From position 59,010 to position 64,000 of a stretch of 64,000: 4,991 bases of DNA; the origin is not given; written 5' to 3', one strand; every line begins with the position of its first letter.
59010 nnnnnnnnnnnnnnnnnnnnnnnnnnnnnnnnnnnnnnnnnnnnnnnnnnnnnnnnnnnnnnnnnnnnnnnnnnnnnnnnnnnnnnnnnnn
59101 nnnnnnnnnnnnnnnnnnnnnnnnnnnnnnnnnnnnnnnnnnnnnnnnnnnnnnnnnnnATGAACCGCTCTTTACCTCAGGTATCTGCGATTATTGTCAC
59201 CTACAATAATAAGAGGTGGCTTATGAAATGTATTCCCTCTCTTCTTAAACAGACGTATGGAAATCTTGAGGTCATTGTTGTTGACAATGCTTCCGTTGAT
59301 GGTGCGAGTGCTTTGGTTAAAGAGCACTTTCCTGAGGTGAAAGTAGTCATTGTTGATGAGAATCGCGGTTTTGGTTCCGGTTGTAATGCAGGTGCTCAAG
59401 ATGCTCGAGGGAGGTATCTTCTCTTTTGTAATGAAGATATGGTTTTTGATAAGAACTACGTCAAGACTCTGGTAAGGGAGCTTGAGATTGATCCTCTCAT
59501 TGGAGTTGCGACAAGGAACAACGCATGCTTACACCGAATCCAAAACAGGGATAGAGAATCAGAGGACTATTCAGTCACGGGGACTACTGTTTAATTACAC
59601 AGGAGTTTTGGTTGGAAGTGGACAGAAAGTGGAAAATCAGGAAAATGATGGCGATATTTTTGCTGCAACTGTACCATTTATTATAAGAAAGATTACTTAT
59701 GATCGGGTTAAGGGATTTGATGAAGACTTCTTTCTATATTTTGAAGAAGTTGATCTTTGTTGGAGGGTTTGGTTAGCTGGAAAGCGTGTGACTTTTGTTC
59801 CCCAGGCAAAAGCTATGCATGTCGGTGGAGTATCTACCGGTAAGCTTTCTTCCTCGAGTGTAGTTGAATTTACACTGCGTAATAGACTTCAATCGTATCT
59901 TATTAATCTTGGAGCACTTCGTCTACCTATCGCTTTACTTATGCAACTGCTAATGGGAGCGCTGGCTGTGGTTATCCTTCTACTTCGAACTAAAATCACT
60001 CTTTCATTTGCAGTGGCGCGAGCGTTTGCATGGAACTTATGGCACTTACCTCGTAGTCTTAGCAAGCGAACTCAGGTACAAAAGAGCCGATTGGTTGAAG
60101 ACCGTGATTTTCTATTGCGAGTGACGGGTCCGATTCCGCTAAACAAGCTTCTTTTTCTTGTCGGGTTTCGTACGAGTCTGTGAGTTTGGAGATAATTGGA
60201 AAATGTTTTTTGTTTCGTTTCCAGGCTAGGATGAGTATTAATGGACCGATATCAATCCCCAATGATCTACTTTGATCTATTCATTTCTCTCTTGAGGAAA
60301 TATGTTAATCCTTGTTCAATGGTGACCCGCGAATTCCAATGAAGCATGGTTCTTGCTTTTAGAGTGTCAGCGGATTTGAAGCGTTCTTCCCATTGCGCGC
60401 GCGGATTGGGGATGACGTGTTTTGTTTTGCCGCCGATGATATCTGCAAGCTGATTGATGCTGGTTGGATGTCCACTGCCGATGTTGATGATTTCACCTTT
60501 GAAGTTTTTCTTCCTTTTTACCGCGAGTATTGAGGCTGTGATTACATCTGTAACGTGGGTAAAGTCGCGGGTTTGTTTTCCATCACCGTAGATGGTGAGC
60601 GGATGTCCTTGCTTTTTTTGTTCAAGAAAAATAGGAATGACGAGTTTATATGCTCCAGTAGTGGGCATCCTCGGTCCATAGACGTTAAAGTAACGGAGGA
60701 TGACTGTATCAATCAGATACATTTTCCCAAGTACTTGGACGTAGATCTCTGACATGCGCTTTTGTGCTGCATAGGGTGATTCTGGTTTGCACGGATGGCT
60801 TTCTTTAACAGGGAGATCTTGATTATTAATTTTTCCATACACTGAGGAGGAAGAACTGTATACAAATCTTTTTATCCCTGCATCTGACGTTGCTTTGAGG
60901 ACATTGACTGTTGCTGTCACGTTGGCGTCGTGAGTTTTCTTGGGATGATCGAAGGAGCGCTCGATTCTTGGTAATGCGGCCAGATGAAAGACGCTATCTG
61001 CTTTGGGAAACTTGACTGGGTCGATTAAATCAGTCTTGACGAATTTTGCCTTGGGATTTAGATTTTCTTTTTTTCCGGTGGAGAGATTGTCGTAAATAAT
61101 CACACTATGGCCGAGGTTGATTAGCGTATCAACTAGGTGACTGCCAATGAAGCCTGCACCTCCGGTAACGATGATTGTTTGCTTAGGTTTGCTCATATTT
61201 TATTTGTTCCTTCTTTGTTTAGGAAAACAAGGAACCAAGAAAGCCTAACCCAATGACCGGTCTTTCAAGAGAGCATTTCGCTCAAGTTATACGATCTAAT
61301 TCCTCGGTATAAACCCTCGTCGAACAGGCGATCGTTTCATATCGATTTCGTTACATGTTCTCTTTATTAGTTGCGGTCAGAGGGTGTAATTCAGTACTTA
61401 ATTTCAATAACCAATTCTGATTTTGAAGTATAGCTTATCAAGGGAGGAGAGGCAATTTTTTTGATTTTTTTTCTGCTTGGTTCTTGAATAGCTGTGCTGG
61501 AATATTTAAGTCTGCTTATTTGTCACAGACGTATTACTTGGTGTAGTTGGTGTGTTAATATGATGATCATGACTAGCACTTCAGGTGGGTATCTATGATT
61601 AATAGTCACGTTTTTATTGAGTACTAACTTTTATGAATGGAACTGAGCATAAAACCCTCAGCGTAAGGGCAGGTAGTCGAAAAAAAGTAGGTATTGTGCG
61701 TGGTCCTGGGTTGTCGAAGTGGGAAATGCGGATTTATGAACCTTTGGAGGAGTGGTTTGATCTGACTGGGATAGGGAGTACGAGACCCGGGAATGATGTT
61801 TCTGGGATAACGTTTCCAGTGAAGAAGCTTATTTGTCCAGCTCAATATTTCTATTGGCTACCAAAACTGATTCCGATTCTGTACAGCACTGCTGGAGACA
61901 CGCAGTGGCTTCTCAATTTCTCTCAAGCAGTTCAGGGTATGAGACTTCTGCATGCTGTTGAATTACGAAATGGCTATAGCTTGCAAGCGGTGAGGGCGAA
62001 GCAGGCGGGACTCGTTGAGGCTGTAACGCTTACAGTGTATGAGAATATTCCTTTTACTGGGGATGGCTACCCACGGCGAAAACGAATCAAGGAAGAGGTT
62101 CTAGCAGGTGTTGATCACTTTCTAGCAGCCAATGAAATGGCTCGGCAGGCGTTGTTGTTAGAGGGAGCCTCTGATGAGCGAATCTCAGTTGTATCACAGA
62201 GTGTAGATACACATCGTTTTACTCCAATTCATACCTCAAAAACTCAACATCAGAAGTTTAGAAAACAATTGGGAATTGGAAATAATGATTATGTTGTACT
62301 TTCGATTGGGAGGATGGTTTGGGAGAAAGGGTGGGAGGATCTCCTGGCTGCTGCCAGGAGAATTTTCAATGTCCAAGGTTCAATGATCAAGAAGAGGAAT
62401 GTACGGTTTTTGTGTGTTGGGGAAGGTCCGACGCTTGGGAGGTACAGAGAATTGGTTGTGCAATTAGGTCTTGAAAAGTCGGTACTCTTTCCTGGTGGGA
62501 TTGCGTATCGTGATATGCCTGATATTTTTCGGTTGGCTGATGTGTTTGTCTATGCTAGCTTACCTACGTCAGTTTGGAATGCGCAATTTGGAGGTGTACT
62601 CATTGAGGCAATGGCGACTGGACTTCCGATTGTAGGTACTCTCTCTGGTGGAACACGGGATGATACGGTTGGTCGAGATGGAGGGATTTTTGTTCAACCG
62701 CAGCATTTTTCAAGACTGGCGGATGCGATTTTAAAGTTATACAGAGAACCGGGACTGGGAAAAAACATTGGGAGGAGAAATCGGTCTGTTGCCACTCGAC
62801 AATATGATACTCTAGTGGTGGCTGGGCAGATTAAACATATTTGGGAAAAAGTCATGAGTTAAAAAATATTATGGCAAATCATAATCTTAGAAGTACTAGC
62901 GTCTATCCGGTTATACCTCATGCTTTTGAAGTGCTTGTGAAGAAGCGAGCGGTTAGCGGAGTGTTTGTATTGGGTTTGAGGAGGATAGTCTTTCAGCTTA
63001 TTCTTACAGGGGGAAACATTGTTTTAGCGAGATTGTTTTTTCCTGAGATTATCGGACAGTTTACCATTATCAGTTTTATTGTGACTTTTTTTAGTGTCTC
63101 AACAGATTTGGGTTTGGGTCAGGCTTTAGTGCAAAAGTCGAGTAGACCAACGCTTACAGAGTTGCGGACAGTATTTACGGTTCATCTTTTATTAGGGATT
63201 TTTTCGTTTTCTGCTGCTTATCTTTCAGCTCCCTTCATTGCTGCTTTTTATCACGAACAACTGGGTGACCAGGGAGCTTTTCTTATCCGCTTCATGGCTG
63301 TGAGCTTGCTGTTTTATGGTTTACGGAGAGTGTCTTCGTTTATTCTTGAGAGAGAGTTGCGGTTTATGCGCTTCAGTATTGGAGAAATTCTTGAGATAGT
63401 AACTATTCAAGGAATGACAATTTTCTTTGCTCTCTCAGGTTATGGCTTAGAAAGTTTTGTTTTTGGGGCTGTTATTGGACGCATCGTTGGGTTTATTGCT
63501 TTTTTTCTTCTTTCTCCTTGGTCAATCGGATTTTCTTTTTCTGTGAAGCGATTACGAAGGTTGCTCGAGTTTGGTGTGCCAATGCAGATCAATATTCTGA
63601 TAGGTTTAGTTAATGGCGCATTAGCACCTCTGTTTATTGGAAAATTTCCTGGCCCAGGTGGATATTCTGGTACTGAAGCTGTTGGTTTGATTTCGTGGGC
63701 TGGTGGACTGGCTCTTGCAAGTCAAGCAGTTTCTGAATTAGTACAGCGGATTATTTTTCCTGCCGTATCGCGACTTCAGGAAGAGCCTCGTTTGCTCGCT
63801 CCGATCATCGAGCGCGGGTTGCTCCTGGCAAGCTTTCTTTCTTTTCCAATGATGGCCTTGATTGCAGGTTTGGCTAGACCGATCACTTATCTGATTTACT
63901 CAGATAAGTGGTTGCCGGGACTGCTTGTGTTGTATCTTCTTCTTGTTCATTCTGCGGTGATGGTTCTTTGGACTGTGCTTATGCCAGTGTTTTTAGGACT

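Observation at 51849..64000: Surface-glycan cluster with three paralogous GT-C-like membrane proteins next to the fibre and sorting genes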

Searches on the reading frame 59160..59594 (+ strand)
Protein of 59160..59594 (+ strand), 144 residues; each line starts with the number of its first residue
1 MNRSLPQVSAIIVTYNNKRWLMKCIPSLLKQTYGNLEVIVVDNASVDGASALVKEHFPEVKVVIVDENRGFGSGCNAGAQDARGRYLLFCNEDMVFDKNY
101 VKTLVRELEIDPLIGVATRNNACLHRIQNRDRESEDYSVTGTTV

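Call 4: search_protein_families(library=pfam, proteins=[window:59160-59594:+], max_evalue=0.1)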
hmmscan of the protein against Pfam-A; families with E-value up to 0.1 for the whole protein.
window:59160-59594:+ (144 aa): 5 families
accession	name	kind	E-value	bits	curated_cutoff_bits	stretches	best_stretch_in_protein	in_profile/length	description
PF00535.33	Glycos_transf_2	-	2.7e-27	96.2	23.3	1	9-117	1-112/168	Glycosyl transferase family 2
PF13641.12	Glyco_tranf_2_3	-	1.3e-10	42.1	27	1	6-126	1-128/230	Glycosyltransferase like family 2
PF10111.15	Glyco_tranf_2_2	-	0.0002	21.4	27.3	1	12-97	4-95/276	Glycosyltransferase like family 2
PF13712.12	Glyco_tranf_2_5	-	0.00049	20.3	27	1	59-116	29-87/210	Glycosyltransferase like family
PF01712.25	dNK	-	0.075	13.2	27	0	94-136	106-149/203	Deoxynucleoside kinase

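Call 61: search_protein_families(library=ncbifam, proteins=[window:59160-59594:+], max_evalue=0.001)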
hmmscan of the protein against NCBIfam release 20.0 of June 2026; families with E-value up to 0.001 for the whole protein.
window:59160-59594:+ (144 aa): 22 families
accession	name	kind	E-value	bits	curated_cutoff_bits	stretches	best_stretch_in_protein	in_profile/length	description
NF007482.0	PRK10073.1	equivalog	5.2e-17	61.9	423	1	1-126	1-127/334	glycosyltransferase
TIGR03937.1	PgaC_IcaA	equivalog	1.1e-16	60.8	422.3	1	4-121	43-163/407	poly-beta-1,6-N-acetyl-D-glucosamine synthase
NF047683.1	TeichurnBiosyTuaG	equivalog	1.2e-14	54.6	400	1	1-100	1-103/252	teichuronic acid biosynthesis protein TuaG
TIGR03111.1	glyc2_xrt_Gpos1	hypoth_equivalog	4.4e-14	52.1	363.95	1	3-118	46-166/439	TIGR03111 family XrtG-associated glycosyltransferase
NF041875.1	EPS_EpsD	equivalog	6.1e-14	52.1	370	1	8-103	1-99/325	exopolysaccharide biosynthesis glycosyltransferase EpsD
TIGR03965.1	mycofact_glyco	equivalog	7.4e-13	48.2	280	1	4-117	72-188/467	mycofactocin biosynthesis glycosyltransferase MftF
NF041394.1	GtaseAglG_Halo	equivalog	4.4e-12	45.9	440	1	7-116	2-115/304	glucosyl-dolichyl phosphate glucuronosyltransferase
NF050050.1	ProtGlycPglI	equivalog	4.7e-12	45.9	500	1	6-109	2-109/306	GalNAc(5)-diNAcBac-PP-undecaprenol beta-1,3-glucosyltransferase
TIGR04283.1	glyco_like_mftF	equivalog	2.5e-11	43.6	182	1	8-108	1-97/221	TIGR04283 family arsenosugar biosynthesis glycosyltransferase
TIGR03469.1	HpnB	hypoth_equivalog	4e-10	39.3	379.25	1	3-110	41-162/386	hopene-associated glycosyltransferase HpnB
NF038299.1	EPS_HpsN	equivalog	6.9e-10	38.4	425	1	6-119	1-118/317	hormogonium polysaccharide biosynthesis glycosyltransferase HpsN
NF053739.1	GlytfEpsEBac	equivalog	2.4e-09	36.6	450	1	6-93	1-92/265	glycosyltransferase EpsE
NF038302.1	EPS_HpsE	equivalog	7e-08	31.8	300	1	8-109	3-112/307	hormogonium polysaccharide biosynthesis glycosyltransferase HpsE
TIGR04009.1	wcaE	equivalog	2e-07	30.5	369.2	1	8-109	3-107/248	colanic acid biosynthesis glycosyltransferase WcaE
TIGR04195.1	S_glycosyl_SunS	equivalog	4.1e-07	29.2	350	1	5-71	56-119/421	SunS family peptide S-glycosyltransferase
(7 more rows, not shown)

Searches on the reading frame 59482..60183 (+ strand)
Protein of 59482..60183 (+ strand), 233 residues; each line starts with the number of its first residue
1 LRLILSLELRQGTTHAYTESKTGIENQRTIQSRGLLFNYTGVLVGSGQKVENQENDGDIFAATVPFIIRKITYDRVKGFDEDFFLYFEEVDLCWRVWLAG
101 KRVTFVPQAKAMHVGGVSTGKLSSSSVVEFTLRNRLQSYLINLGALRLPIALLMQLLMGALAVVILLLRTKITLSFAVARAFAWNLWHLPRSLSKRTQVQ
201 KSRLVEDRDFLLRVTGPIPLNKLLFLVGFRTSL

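Call 4: search_protein_families(library=pfam, proteins=[window:59482-60183:+], max_evalue=0.1)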
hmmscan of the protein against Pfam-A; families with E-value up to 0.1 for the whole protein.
window:59482-60183:+ (233 aa): 3 families
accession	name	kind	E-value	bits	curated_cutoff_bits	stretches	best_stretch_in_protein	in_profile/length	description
PF13632.12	Glyco_trans_2_3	-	3.5e-05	24.1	27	1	63-188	74-189/198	Glycosyl transferase family group 2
PF13641.12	Glyco_tranf_2_3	-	0.023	15.1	27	1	56-116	154-214/230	Glycosyltransferase like family 2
PF02709.20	Glyco_transf_7C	-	0.074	13.1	23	0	67-108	25-67/78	N-terminal domain of galactosyltransferase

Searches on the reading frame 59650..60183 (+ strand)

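Call 61: search_protein_families(library=ncbifam, proteins=[window:59650-60183:+], max_evalue=0.001)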
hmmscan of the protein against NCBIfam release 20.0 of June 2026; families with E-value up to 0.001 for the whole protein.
window:59650-60183:+ (177 aa): 1 family
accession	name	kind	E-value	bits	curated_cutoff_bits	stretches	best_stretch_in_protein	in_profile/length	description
TIGR03965.1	mycofact_glyco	equivalog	6.4e-08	31.9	280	1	6-57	230-280/467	mycofactocin biosynthesis glycosyltransferase MftF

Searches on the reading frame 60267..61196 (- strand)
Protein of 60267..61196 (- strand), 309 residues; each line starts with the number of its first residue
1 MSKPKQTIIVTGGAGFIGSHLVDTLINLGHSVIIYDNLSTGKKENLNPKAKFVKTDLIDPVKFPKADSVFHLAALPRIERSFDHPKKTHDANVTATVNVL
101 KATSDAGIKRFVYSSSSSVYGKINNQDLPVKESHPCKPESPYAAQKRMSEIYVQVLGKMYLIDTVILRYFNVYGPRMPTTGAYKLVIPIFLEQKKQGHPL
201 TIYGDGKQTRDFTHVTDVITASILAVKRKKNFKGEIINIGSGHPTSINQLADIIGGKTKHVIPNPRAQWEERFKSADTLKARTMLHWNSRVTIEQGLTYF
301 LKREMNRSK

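Call 4: search_protein_families(library=pfam, proteins=[window:60267-61196:-], max_evalue=0.1)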
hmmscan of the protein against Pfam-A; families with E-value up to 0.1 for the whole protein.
window:60267-61196:- (309 aa): 10 families
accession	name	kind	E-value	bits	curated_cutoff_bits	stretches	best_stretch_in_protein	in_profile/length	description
PF01370.27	Epimerase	-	1.2e-63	215.2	20.9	1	8-240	1-240/240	NAD dependent epimerase/dehydratase family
PF16363.11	GDP_Man_Dehyd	-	5.7e-53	180.9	27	1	9-297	1-329/332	GDP-mannose 4,6 dehydratase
PF01073.25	3Beta_HSD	-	3.5e-25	89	22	1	9-228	1-231/280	3-beta hydroxysteroid dehydrogenase/isomerase family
PF02719.21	Polysacc_synt_2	-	8.6e-15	55.1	20.2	1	8-253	1-242/293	Polysaccharide biosynthesis protein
PF04321.23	RmlD_sub_bind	-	6.2e-11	42.3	27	1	7-236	2-209/287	RmlD substrate binding domain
PF07993.18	NAD_binding_4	-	4.2e-10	39.7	20.1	1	65-184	88-217/258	Male sterility protein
PF05368.20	NmrA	-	4.6e-10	40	27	1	5-261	2-237/298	NmrA-like family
PF13460.12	NAD_binding_10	-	7.1e-08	33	27.2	1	12-154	1-132/184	NAD(P)H-binding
PF00106.31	adh_short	-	0.00055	19.9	26.6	1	6-59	1-60/195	short chain dehydrogenase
PF08659.16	KR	-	0.00066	20.1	22.6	0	7-35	2-30/180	KR domain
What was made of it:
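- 60267..61196 (-): NAD-dependent sugar epimerase/dehydratase (SDR). Pfam Epimerase 1.2e-63 (call 4).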

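Call 61: search_protein_families(library=ncbifam, proteins=[window:60267-61196:-], max_evalue=0.001)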
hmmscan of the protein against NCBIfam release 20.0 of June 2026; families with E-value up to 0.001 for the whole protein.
window:60267-61196:- (309 aa): 32 families (the best 25 are shown)
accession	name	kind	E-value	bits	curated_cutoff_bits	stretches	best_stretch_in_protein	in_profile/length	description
TIGR01179.1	galE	equivalog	1.4e-51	175.3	262.3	1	8-292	2-312/332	UDP-glucose 4-epimerase GalE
TIGR04180.1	EDH_00030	hypoth_equivalog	4.8e-45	153.9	475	1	8-257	1-255/297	NAD-dependent 4,6-dehydratase LegB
NF011728.1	PRK15181.1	equivalog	9.3e-45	153.1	760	1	4-299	15-332/348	Vi polysaccharide biosynthesis UDP-N-acetylglucosaminuronic acid C-4 epimerase TviC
TIGR01181.1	dTDP_gluc_dehyt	equivalog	9.4e-43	146.5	365.1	1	8-298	2-305/321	dTDP-glucose 4,6-dehydratase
TIGR02197.1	heptose_epim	equivalog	9.8e-37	126.8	274.6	1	8-303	1-312/316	ADP-glyceromanno-heptose 6-epimerase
NF007956.0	PRK10675.1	subfamily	3.3e-30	105.4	394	1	8-294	3-319/338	UDP-glucose 4-epimerase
NF007582.0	PRK10217.1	equivalog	3e-25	89.1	698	1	6-243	2-254/355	dTDP-glucose 4,6-dehydratase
NF007490.0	PRK10084.1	subfamily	1.2e-21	77.1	649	1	8-244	3-262/361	dTDP-glucose 4,6-dehydratase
NF008360.0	PRK11150.1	equivalog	7.4e-21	74.6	452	1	8-254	2-250/310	ADP-glyceromanno-heptose 6-epimerase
NF042422.1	oxyalk_red_OleD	equivalog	1.4e-19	70.6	580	1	8-252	3-244/329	2-alkyl-3-oxoalkanoate reductase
NF047922.1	GDPFucSynFcl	equivalog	2.8e-17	63.2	500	1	5-298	2-295/308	GDP-L-fucose synthase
TIGR03466.1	HpnA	hypoth_equivalog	7.2e-16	58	367.65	1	7-174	2-172/327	hopanoid-associated sugar epimerase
TIGR02622.1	CDP_4_6_dhtase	equivalog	1.1e-15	57.6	278.45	1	5-299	4-325/352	CDP-glucose 4,6-dehydratase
NF008872.0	PRK11908.1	equivalog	2.3e-15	56.5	294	1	7-254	3-267/349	bifunctional UDP-4-keto-pentose/UDP-xylose synthase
TIGR01777.1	yfcH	hypoth_equivalog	4.7e-15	55.9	207.35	1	8-269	1-254/292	TIGR01777 family oxidoreductase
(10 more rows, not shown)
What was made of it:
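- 60267..61196 (-): Closest NCBIfam model is GalE at 175 bits, below its cut-off (call 61).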

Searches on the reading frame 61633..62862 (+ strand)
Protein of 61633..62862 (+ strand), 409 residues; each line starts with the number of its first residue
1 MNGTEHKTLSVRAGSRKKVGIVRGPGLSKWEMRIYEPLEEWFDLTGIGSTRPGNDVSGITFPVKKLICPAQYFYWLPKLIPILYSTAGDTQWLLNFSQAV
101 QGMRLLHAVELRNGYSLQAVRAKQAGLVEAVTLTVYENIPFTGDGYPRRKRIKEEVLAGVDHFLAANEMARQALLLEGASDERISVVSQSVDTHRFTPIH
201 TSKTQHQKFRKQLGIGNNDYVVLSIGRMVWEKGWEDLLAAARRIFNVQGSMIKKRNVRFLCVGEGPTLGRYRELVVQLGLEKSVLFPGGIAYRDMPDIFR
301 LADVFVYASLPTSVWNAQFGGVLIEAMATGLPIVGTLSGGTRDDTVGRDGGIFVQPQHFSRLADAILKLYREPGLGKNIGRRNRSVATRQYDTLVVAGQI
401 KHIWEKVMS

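Call 4: search_protein_families(library=pfam, proteins=[window:61633-62862:+], max_evalue=0.1)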
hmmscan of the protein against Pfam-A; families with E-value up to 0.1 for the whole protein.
window:61633-62862:+ (409 aa): 2 families
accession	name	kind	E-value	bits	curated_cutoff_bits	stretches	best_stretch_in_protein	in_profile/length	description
PF00534.26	Glycos_transf_1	-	5.3e-26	91.6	26.4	1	207-384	3-170/172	Glycosyl transferases group 1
PF13692.12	Glyco_trans_1_4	-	1.7e-24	87.1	27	1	221-371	3-141/142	Glycosyl transferases group 1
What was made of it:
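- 61633..62862 (+): GT4 glycosyltransferase. Pfam Glycos_transf_1 5.3e-26 (call 4).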

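Call 61: search_protein_families(library=ncbifam, proteins=[window:61633-62862:+], max_evalue=0.001)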
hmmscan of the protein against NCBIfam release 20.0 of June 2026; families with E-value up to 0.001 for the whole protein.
window:61633-62862:+ (409 aa): 28 families (the best 25 are shown)
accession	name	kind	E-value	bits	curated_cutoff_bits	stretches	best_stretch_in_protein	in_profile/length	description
TIGR03088.1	stp2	hypoth_equivalog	8.6e-27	94.1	409.05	1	178-407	156-373/374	TIGR03088 family PEP-CTERM/XrtA system glycosyltransferase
TIGR03449.1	mycothiol_MshA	equivalog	7.6e-22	77.8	462.5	1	148-388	153-385/406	D-inositol-3-phosphate glycosyltransferase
NF041876.1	EPS_EpsE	equivalog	2.4e-20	73.2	400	1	176-397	180-386/389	exopolysaccharide biosynthesis GT4 family glycosyltransferase EpsE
TIGR04063.1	stp3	hypoth_equivalog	6.4e-20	71.4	442.05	1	149-392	147-380/397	TIGR04063 family PEP-CTERM/XrtA system glycosyltransferase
NF038298.1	EPS_HpsO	equivalog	1.4e-18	66.8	575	1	157-406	144-386/388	hormogonium polysaccharide biosynthesis glycosyltransferase HpsO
TIGR03999.1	thiol_BshA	equivalog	7.6e-18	64.6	273.7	1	180-408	165-374/375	N-acetyl-alpha-D-glucosaminyl L-malate synthase BshA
NF007640.0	PRK10307.1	subfamily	3.1e-16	59.3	276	1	166-402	178-402/411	WcaI family glycosyltransferase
NF047684.1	TeichurnBiosyTuaC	equivalog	2.4e-15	56.3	550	1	181-408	184-390/391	teichuronic acid biosynthesis protein TuaC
NF053787.1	GlcN_PG_synth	equivalog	7e-15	54.7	480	2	317-407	272-359/361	N-acetylglucosaminyl phosphatidylglycerol synthase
TIGR04157.1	glyco_rSAM_CFB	subfamily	4.4e-14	52.3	400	1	180-397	191-399/406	TIGR04157 family glycosyltransferase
TIGR04047.1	MSMEG_0565_glyc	hypoth_equivalog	4.5e-14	52.3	259.85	1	115-387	96-355/373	MSMEG_0565 family glycosyltransferase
TIGR02149.1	glgA_Coryne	subfamily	6e-14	52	302.4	1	143-408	128-391/391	glycogen synthase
TIGR02472.1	sucr_P_syn_N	equivalog_domain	1.1e-10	40.9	576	1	148-375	173-409/439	sucrose-phosphate synthase, putative, glycosyltransferase domain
NF049988.1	MGlcDAGSynMgs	equivalog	1.6e-10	40.9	400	1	181-406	175-386/398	alpha-monoglucosyldiacylglycerol synthase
NF053513.1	Gtran_IagA_BgsA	equivalog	8.5e-10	38.1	460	1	174-334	119-263/333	LTA glycolipid anchor biosynthesis glycosyltransferase, IagA/BgsA family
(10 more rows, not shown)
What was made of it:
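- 61633..62862 (+): Best NCBIfam model is a PEP-CTERM/XrtA-system GT (TIGR03088) at 8.6e-27, far below its cut-off (call 61).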

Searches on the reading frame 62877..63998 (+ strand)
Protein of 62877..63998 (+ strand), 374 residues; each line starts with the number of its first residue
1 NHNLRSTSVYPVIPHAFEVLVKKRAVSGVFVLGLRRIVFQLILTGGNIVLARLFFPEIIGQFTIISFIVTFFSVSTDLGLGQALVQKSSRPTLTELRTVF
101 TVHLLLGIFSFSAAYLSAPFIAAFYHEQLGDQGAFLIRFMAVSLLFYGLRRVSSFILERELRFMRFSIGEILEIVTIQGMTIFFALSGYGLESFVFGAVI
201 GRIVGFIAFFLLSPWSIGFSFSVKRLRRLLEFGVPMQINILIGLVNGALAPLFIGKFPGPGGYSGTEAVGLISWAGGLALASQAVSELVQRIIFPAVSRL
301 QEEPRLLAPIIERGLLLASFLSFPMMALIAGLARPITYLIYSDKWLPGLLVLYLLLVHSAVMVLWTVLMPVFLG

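Call 9: search_protein_families(library=ncbifam, proteins=[window:62877-63998:+], max_evalue=1)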
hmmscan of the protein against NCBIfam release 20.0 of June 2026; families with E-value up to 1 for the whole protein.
window:62877-63998:+ (374 aa): 3 families
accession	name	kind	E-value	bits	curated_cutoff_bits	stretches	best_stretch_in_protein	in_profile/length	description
NF007773.0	PRK10459.1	equivalog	1.3e-29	103.6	273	1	46-363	28-338/492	MOP flippase family protein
NF047674.1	TeichurnBiosyTuaB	equivalog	2.2e-27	96.2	580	1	21-364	4-340/469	teichuronic acid biosynthesis protein TuaB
NF058658.1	Oglyco_Wzx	exception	7e-25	88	720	1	21-367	6-343/478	O-glycosylation flippase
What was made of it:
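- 62871..64000 (+): MOP/Wzx-type flippase, cut off by the window end. NCBIfam MOP flippase 1.3e-29 (call 9).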

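Call 16: search_protein_families(library=pfam, proteins=[window:62877-63998:+], max_evalue=0.01)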
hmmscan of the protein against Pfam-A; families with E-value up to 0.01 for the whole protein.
window:62877-63998:+ (374 aa): 2 families
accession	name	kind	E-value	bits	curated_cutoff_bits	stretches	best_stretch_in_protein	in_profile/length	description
PF13440.11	Polysacc_synt_3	-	2.5e-51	175.1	23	1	49-347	1-290/293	Polysaccharide biosynthesis protein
PF01943.22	Polysacc_synt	-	1.3e-14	54.7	28.2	1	27-301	3-274/274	Polysaccharide biosynthesis protein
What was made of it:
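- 62871..64000 (+): Pfam Polysacc_synt_3 2.5e-51 (call 16).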
